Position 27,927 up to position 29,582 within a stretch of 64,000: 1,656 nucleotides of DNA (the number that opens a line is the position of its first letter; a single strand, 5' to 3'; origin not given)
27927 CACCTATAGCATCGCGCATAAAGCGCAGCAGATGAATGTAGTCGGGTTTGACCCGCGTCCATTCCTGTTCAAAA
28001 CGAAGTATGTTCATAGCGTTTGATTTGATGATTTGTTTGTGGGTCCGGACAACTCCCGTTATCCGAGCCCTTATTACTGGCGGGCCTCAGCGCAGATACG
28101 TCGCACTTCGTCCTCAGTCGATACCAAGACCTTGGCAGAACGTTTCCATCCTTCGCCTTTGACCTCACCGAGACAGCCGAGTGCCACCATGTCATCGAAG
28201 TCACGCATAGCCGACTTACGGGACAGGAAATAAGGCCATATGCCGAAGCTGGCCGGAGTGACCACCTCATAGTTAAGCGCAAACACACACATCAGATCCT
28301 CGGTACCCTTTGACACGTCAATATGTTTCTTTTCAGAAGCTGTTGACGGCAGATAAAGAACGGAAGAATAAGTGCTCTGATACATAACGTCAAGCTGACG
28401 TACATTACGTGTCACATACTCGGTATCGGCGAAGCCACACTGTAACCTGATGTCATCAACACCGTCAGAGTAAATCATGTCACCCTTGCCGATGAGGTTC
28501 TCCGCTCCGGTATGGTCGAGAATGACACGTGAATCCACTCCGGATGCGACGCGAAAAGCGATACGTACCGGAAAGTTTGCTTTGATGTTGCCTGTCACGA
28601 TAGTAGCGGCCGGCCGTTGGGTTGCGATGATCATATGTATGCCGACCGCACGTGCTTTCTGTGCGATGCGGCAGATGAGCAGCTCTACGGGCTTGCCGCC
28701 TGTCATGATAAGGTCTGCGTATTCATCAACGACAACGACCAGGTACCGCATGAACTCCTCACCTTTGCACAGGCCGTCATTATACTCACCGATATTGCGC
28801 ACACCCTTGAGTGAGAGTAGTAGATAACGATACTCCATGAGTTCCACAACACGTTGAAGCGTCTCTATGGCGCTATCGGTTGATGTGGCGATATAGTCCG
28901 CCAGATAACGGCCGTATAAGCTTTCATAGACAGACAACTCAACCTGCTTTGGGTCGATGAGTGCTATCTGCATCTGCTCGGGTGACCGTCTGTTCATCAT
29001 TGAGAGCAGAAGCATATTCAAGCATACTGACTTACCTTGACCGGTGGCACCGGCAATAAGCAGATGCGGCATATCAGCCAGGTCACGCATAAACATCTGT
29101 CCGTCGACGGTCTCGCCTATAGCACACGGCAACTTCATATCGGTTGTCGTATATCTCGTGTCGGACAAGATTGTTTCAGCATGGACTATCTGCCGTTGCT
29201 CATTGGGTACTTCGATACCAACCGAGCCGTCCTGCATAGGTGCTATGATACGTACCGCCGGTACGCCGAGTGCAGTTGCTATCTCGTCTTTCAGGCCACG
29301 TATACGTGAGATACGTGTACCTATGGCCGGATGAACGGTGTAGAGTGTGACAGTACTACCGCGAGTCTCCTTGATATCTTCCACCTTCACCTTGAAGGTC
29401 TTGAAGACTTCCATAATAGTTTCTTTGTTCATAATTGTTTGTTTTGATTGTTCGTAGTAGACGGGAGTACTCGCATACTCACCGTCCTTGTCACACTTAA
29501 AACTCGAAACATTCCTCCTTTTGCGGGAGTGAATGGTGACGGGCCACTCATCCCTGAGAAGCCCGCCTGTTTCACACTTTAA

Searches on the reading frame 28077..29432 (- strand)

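Call 45: search_protein_families(library=phrogs, proteins=[window:28077-29432:-], max_evalue=0.001)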
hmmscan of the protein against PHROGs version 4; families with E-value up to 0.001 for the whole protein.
window:28077-29432:- (452 aa): 5 families
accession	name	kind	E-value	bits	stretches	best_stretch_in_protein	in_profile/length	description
phrog_1358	-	moron, auxiliary metabolic gene and host takeover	2e-81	275.1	1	11-355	493-834/1382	FtsK/SpoIIIE-like protein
phrog_3551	-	moron, auxiliary metabolic gene and host takeover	3.2e-66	224.8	1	24-320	337-629/758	FtsK/SpoIIIE-like protein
phrog_2666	-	head and packaging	1.7e-11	44.5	1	113-311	313-500/555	terminase large subunit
phrog_24831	-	unknown function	1.2e-08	35.1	1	22-303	189-454/700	-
phrog_17074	-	unknown function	6.5e-07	29.2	1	117-306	197-394/621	-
